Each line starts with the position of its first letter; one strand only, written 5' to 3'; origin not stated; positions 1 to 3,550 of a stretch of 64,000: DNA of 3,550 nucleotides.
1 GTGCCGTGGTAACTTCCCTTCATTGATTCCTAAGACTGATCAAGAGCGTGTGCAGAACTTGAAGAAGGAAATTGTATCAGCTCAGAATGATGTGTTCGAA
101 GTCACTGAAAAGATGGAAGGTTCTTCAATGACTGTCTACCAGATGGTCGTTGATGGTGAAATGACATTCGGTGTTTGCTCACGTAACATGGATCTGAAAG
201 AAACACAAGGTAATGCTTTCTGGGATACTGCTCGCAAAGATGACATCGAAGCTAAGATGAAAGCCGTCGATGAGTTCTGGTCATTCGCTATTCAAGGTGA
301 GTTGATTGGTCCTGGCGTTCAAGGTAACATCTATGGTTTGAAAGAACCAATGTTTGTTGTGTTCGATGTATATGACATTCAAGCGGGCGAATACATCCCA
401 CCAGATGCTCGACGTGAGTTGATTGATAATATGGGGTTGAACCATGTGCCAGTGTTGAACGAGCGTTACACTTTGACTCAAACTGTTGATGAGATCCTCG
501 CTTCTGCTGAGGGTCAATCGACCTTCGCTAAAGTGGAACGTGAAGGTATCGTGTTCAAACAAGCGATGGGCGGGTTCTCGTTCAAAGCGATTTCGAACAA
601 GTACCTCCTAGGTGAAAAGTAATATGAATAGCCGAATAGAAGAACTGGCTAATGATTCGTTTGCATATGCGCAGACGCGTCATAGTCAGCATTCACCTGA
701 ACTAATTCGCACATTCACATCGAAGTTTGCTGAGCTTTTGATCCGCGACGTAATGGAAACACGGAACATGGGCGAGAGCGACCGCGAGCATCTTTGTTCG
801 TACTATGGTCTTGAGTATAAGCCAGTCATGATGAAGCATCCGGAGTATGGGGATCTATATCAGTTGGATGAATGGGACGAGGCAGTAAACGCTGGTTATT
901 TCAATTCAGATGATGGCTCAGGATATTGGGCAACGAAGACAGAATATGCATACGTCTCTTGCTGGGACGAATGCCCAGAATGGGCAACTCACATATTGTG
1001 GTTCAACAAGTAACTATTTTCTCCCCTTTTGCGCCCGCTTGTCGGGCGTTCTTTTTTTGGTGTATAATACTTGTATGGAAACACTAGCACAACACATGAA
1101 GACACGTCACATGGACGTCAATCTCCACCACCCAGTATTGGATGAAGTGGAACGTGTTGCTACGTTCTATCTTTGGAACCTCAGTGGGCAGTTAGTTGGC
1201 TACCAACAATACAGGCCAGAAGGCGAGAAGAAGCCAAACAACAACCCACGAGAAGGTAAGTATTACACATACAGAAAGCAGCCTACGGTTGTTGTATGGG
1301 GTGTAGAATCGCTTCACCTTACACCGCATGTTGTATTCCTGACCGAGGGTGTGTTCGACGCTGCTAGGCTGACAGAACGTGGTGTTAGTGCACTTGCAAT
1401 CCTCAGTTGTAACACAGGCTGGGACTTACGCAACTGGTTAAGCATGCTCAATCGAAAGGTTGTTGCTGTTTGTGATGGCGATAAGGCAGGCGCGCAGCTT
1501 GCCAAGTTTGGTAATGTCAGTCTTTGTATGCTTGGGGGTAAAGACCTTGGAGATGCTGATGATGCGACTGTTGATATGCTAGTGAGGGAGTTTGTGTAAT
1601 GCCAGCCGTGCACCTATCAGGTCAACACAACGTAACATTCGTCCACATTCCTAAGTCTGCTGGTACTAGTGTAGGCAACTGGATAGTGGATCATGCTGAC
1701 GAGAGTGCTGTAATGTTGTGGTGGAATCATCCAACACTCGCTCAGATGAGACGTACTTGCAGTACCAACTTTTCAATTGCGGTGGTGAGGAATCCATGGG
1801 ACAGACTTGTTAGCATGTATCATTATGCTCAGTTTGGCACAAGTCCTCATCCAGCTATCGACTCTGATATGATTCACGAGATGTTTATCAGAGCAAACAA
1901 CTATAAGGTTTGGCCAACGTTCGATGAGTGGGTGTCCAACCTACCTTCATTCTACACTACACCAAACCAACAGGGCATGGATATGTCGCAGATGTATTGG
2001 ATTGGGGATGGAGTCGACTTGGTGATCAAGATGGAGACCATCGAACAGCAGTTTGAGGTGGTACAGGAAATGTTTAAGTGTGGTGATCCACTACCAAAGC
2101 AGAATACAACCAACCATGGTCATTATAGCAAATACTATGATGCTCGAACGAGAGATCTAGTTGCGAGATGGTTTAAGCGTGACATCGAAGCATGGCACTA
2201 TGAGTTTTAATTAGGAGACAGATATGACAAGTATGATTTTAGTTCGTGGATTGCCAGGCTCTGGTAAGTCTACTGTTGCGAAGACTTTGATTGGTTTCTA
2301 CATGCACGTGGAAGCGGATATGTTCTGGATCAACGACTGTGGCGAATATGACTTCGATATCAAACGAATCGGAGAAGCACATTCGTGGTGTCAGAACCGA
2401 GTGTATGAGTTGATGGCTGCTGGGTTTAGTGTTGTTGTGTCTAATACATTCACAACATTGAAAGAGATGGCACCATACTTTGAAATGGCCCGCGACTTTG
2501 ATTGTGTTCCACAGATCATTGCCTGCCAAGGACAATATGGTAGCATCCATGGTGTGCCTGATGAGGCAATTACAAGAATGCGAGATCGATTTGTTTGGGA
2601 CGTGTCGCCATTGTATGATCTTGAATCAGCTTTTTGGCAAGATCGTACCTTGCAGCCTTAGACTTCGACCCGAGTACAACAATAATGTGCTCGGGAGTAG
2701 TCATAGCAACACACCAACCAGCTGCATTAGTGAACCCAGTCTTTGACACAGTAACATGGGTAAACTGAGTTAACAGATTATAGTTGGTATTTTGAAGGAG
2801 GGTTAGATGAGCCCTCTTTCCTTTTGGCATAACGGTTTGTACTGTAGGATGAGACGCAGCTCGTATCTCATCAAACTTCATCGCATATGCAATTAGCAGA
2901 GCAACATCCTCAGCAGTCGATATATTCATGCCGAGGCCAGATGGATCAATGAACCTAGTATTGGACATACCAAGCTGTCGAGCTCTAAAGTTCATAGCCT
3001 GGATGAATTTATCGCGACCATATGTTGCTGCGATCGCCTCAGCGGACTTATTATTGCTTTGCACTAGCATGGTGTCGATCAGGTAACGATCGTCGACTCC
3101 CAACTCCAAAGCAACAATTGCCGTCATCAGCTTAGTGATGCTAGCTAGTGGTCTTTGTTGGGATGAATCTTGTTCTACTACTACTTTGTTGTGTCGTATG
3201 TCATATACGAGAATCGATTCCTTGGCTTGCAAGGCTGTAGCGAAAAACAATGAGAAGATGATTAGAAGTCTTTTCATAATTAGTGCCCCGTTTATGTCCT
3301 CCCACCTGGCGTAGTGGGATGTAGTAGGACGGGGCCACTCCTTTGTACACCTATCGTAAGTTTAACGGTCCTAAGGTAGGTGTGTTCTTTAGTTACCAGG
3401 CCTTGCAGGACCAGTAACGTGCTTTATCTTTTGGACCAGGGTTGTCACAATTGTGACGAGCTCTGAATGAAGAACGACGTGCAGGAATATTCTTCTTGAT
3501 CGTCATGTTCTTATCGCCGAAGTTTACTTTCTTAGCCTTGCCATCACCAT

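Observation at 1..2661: Unusual accessory enzyme set: Rnl2-type RNA ligase, Toprim protein, sulfotransferase and stand-alone Pnk-like kinase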

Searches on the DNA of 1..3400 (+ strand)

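Call 5: search_dna_similar(query=window:1-3400:+, collection=phages, mode=near, max_rows=25)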
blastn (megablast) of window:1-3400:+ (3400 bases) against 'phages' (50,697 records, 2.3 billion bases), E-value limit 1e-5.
No match.
